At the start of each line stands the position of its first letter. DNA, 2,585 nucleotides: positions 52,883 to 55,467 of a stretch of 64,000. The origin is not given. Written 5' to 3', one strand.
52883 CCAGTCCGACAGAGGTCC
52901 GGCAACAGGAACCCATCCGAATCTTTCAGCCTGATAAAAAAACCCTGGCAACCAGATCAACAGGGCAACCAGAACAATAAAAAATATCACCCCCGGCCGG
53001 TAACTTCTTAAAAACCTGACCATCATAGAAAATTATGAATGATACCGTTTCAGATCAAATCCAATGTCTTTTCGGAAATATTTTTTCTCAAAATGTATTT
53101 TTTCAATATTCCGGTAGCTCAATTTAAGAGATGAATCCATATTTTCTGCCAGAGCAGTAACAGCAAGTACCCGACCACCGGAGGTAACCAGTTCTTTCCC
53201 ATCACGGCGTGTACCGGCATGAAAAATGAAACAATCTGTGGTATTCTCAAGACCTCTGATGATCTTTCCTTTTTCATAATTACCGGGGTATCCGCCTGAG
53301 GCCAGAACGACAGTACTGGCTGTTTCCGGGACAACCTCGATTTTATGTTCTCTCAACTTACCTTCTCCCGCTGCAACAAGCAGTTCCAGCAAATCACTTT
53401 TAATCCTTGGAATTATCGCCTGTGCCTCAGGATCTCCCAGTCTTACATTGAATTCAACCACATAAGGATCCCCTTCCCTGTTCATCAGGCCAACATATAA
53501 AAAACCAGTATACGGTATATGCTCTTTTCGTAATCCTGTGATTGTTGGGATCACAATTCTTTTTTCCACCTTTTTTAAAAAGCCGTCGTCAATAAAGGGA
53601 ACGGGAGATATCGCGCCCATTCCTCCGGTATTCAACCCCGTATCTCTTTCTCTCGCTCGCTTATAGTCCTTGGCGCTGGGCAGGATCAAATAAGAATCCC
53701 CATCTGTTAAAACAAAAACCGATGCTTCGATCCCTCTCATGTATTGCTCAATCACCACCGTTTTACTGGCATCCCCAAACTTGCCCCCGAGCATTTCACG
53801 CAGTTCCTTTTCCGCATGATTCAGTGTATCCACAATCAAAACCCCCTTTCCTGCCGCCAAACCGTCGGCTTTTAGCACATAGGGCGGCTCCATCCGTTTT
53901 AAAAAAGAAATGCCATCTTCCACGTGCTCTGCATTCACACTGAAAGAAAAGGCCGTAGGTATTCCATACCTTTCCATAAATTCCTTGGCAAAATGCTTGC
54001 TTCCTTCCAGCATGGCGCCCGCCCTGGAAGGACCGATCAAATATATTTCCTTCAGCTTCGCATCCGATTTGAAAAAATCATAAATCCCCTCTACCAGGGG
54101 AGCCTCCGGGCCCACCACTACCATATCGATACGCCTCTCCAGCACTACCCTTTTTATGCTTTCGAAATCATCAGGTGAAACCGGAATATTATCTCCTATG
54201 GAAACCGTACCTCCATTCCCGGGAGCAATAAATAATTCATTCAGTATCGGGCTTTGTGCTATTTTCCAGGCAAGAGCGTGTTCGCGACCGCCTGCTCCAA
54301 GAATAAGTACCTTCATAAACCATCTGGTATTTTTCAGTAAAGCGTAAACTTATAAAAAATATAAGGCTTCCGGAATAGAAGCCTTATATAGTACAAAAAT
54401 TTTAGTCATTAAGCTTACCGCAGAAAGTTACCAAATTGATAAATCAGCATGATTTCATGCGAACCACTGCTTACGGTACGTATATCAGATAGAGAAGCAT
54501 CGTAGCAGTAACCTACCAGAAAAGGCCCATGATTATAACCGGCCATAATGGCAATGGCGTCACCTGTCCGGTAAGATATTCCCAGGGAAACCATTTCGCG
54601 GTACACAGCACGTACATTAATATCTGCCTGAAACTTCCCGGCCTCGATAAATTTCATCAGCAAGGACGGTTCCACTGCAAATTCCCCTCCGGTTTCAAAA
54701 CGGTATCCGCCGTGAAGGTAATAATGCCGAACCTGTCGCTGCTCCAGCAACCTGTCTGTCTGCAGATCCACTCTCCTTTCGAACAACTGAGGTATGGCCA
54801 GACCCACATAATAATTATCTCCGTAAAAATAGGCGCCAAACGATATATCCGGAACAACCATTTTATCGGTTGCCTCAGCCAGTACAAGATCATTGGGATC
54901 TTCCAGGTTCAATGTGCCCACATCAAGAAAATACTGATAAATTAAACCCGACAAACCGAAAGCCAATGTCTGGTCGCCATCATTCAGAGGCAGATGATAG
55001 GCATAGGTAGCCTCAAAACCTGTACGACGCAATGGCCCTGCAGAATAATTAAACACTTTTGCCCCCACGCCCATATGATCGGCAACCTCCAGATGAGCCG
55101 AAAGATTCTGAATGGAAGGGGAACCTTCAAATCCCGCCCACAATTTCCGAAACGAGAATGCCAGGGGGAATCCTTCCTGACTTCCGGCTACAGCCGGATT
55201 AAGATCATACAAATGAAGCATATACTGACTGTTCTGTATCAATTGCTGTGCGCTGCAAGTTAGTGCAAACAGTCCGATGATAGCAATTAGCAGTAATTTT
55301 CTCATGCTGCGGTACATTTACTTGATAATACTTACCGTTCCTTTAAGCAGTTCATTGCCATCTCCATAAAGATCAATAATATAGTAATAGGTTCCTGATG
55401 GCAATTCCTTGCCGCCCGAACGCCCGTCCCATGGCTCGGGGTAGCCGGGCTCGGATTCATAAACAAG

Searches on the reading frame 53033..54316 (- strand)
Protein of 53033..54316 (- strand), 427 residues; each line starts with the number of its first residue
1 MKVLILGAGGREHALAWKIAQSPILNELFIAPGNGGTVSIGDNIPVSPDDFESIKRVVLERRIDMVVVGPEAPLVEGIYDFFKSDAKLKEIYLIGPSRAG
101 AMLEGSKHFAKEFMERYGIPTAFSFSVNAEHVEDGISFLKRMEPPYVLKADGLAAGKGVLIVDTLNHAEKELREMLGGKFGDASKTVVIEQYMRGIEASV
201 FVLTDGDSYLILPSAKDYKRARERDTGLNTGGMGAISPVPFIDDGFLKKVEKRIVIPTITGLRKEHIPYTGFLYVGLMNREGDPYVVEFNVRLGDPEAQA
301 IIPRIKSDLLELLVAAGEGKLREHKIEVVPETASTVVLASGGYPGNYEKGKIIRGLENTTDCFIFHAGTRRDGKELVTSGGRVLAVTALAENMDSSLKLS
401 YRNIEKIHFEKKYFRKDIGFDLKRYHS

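Call 14: search_protein_families(library=pfam, proteins=[window:53033-54316:-], max_evalue=0.001)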
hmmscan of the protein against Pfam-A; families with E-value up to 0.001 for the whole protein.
window:53033-54316:- (427 aa): 5 families
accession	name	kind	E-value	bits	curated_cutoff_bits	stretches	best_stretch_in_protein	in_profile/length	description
PF01071.24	GARS_A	-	1.5e-64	217.8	27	1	105-298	1-194/194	Phosphoribosylglycinamide synthetase, ATP-grasp (A) domain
PF02844.21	GARS_N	-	2.4e-33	115.3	29.5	1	1-104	1-100/100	Phosphoribosylglycinamide synthetase, N domain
PF02843.22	GARS_C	-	4.9e-30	104.1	34.8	1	334-420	2-91/92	Phosphoribosylglycinamide synthetase, C domain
PF02655.19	ATP-grasp_3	-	8.4e-05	23.1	23.2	1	140-293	28-157/160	ATP-grasp domain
PF02786.22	CPSase_L_D2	-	0.00012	22.1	19.8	1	107-251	2-142/211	Carbamoyl-phosphate synthase L chain, ATP binding domain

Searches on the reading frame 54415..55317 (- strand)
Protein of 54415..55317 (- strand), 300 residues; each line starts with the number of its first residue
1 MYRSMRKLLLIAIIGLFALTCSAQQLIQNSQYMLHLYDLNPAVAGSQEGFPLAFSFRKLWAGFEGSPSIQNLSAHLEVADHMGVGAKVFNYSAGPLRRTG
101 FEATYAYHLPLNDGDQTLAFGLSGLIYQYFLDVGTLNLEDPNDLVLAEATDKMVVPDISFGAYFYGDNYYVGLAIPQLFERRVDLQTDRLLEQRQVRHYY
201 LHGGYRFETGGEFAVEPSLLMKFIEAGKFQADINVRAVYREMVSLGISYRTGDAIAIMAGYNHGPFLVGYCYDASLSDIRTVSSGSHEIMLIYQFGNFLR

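Call 14: search_protein_families(library=pfam, proteins=[window:54415-55317:-], max_evalue=0.001)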
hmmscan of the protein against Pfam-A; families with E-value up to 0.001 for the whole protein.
window:54415-55317:- (300 aa): 1 family
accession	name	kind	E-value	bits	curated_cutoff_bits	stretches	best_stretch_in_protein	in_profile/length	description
PF11751.14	PorP_SprF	-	3.9e-68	230.4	22.3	1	22-293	2-273/273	Type IX secretion system membrane protein PorP/SprF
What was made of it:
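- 54415..55317 (-): Context only: PorP/SprF-family outer-membrane partner of the type-B T9SS cargo. Pfam PorP_SprF E 4e-68 (call 14).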
